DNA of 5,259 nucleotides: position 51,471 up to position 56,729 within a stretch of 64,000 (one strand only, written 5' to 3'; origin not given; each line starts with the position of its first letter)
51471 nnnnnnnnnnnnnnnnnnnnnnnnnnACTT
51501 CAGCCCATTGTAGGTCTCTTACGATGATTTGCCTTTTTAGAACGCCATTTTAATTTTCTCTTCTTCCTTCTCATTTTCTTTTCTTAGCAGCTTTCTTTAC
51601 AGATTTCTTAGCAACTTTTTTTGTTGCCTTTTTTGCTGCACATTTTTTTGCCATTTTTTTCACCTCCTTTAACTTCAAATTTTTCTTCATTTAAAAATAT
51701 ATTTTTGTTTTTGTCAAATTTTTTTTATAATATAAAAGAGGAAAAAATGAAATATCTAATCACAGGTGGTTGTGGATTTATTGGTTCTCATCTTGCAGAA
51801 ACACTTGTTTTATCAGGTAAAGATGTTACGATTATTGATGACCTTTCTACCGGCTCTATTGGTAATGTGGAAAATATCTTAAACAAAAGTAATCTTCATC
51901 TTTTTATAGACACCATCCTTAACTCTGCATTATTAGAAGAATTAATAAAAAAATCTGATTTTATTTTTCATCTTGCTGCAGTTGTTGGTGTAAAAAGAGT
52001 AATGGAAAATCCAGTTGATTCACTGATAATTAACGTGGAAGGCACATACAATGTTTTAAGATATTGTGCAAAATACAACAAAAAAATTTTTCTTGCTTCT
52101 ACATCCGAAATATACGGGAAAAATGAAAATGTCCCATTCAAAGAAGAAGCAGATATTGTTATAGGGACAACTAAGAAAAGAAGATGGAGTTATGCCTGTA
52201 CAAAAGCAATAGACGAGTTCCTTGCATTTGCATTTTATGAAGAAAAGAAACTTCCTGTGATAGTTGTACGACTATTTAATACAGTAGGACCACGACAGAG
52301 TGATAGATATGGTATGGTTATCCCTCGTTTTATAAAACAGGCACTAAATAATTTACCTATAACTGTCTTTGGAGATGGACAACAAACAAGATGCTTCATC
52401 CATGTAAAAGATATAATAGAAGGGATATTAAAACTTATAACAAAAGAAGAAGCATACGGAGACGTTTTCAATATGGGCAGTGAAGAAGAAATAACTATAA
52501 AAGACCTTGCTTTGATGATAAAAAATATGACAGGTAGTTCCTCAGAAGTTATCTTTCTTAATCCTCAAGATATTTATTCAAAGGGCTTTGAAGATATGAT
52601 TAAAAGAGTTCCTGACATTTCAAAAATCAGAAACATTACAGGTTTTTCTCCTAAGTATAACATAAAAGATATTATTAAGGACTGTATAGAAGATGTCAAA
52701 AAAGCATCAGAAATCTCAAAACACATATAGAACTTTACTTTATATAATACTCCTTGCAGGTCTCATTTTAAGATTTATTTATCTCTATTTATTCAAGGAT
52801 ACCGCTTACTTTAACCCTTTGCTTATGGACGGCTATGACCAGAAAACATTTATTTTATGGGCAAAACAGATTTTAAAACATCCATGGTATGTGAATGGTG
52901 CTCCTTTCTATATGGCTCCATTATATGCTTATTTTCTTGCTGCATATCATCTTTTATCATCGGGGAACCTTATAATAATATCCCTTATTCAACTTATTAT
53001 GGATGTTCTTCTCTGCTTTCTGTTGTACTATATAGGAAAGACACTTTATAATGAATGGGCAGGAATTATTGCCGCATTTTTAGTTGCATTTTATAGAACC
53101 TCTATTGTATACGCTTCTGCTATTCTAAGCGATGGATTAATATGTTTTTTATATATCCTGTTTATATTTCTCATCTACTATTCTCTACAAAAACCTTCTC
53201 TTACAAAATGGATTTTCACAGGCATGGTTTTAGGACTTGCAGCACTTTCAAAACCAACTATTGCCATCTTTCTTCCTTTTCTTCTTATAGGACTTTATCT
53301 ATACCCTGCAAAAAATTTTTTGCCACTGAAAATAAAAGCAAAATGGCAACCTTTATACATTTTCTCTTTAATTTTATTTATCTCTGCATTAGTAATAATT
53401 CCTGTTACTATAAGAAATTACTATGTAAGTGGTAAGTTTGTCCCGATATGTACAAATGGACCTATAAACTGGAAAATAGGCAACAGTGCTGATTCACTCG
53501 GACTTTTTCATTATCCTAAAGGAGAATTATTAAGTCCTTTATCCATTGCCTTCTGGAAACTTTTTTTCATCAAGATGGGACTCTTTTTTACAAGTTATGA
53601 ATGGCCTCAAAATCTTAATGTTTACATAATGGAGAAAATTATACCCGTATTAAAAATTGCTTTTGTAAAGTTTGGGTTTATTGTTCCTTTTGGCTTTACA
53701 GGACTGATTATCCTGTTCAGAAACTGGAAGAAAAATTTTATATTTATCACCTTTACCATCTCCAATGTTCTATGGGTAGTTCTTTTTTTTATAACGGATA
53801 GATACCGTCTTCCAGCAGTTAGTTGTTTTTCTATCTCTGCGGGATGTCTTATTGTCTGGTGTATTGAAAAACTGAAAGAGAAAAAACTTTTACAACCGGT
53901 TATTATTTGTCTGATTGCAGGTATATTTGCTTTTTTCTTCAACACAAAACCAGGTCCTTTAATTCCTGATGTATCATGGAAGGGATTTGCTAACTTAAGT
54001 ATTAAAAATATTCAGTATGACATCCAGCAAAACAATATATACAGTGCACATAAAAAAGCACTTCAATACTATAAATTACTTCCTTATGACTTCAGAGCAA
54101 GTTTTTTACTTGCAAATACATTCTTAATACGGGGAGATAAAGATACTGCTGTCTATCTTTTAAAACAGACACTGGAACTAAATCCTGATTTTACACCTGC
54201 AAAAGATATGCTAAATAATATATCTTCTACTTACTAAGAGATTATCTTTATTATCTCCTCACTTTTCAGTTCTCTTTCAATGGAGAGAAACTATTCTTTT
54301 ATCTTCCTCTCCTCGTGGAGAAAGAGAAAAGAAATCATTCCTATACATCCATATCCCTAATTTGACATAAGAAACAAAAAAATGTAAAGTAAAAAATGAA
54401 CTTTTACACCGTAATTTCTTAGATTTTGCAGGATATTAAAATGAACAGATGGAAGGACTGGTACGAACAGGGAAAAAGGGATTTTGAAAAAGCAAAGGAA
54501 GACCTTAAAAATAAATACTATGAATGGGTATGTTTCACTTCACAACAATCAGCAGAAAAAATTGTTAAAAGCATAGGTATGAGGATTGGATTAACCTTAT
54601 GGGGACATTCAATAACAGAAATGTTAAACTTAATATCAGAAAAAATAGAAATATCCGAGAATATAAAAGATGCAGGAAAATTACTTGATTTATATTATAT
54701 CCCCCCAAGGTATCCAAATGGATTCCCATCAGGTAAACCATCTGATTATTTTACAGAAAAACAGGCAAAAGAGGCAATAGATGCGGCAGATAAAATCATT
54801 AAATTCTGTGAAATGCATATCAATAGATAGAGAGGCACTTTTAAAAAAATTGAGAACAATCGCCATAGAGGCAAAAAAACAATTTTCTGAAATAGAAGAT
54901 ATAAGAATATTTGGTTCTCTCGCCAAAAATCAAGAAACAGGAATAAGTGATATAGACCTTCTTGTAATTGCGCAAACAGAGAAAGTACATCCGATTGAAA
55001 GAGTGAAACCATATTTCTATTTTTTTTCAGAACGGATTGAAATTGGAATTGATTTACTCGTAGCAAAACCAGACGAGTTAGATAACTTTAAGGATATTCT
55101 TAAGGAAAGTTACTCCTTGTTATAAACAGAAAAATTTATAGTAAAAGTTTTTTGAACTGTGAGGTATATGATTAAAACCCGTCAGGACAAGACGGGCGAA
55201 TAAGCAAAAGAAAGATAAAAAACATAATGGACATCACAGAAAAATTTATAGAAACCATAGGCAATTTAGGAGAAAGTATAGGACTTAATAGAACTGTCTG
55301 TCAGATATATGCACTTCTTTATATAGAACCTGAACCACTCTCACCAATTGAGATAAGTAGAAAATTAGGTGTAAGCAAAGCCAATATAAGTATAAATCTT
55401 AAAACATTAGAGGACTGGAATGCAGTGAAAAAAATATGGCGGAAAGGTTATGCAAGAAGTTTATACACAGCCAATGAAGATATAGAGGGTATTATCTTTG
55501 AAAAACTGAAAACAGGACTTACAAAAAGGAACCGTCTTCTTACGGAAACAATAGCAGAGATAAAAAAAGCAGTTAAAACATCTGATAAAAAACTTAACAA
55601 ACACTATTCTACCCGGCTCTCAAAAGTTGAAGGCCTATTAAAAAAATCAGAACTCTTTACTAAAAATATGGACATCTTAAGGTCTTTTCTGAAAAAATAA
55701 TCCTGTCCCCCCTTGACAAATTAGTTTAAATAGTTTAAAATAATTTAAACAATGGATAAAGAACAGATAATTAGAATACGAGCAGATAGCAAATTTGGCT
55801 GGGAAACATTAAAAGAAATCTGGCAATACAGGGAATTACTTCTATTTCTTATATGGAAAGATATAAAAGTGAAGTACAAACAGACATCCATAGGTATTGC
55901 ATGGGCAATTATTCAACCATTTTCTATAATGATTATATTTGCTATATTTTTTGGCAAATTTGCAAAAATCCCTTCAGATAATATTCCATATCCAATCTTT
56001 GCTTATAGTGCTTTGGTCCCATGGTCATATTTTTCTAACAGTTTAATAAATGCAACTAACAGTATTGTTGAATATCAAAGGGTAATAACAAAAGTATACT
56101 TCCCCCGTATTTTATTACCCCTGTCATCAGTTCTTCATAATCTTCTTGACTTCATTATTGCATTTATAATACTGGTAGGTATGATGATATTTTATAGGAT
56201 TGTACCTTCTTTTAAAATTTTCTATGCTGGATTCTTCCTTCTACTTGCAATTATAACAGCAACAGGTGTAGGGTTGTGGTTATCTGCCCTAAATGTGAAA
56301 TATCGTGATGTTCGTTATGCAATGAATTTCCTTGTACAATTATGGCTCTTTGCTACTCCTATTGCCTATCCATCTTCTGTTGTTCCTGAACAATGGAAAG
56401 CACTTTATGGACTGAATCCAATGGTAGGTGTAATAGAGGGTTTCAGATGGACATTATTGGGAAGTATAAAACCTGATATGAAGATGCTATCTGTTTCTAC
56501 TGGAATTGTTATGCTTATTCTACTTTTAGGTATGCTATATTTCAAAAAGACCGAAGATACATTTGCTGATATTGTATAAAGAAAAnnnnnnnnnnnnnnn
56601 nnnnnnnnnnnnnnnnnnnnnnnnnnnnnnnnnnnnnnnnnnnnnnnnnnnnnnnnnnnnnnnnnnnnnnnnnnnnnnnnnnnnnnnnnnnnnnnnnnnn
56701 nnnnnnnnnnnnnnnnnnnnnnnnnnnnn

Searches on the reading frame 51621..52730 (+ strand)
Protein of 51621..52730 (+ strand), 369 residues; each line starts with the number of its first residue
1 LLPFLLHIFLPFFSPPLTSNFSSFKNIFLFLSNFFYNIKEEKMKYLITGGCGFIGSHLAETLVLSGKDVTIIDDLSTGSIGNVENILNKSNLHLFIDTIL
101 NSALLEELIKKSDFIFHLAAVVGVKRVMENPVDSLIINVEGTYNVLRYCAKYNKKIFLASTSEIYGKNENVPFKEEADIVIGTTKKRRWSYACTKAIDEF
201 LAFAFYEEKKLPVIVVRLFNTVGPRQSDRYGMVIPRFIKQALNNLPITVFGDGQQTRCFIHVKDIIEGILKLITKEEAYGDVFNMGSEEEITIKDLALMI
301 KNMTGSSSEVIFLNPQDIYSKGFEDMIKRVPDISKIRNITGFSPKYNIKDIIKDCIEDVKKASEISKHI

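Call 7: search_protein_families(library=pfam, proteins=[window:51621-52730:+], max_evalue=0.001)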
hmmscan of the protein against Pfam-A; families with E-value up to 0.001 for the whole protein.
window:51621-52730:+ (369 aa): 6 families
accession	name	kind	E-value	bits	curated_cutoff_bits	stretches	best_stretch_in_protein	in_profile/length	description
PF16363.11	GDP_Man_Dehyd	-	3.3e-55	188.3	27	1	46-354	1-331/332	GDP-mannose 4,6 dehydratase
PF01370.27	Epimerase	-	2.7e-51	174.7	20.9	1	46-286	2-240/240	NAD dependent epimerase/dehydratase family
PF02719.21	Polysacc_synt_2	-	1.4e-19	70.8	20.2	2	46-158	2-124/293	Polysaccharide biosynthesis protein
PF07993.18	NAD_binding_4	-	6.5e-15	55.4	20.1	1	100-223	77-209/258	Male sterility protein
PF01073.25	3Beta_HSD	-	4.6e-14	52.6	22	1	46-197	1-152/280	3-beta hydroxysteroid dehydrogenase/isomerase family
PF04321.23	RmlD_sub_bind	-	5.5e-10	39.2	27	1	43-313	1-236/287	RmlD substrate binding domain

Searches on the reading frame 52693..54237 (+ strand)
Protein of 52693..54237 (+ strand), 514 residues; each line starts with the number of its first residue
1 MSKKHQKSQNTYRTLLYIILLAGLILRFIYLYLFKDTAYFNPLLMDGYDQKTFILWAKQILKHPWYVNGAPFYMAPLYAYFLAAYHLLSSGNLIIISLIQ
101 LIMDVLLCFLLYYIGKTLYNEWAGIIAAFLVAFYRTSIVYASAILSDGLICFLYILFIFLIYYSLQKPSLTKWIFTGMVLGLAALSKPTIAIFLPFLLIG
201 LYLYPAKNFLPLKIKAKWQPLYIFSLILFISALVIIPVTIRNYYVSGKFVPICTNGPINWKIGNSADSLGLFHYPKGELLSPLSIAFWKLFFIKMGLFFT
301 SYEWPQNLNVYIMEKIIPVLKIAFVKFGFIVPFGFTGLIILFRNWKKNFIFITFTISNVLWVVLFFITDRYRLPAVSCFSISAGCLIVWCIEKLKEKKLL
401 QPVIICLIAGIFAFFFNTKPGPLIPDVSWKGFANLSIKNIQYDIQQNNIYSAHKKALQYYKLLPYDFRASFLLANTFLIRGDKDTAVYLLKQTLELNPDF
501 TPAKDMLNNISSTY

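Call 7: search_protein_families(library=pfam, proteins=[window:52693-54237:+], max_evalue=0.001)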
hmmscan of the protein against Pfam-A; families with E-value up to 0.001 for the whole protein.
window:52693-54237:+ (514 aa): 1 family
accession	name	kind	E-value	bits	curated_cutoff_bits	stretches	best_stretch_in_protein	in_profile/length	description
PF13231.12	PMT_2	-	1.9e-12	48.1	26.1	1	75-232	3-157/160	Dolichyl-phosphate-mannose-protein mannosyltransferase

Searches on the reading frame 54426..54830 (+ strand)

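Call 7: search_protein_families(library=pfam, proteins=[window:54426-54830:+], max_evalue=0.001)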
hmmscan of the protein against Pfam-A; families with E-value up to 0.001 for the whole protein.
window:54426-54830:+ (134 aa): 1 family
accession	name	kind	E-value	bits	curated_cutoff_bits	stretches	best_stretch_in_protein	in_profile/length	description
PF05168.19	HEPN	-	4.3e-30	104.7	22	1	10-129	2-115/117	HEPN domain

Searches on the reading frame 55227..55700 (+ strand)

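Call 7: search_protein_families(library=pfam, proteins=[window:55227-55700:+], max_evalue=0.001)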
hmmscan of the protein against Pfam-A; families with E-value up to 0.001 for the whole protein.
window:55227-55700:+ (157 aa): 5 families
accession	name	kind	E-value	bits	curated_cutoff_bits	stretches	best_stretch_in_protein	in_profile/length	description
PF12802.13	MarR_2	-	8.7e-08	32.7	27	1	19-68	2-51/61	MarR family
PF12840.13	HTH_20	-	1.9e-05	25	27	1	21-63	3-44/51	Helix-turn-helix domain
PF08279.18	HTH_11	-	0.00024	21.3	25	1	26-75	4-54/55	HTH domain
PF01978.25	TrmB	-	0.00039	20.6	25.6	1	17-77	3-59/68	Sugar-specific transcriptional regulator TrmB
PF13601.12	HTH_34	-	0.00082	19.9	27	0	36-67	13-44/80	Winged helix DNA-binding domain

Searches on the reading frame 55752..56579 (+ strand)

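Call 7: search_protein_families(library=pfam, proteins=[window:55752-56579:+], max_evalue=0.001)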
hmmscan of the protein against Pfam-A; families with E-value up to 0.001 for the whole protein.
window:55752-56579:+ (275 aa): 1 family
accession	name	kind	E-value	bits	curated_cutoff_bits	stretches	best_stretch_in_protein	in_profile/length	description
PF01061.29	ABC2_membrane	-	2e-17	63.9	26.9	1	30-235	3-210/211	ABC-2 type transporter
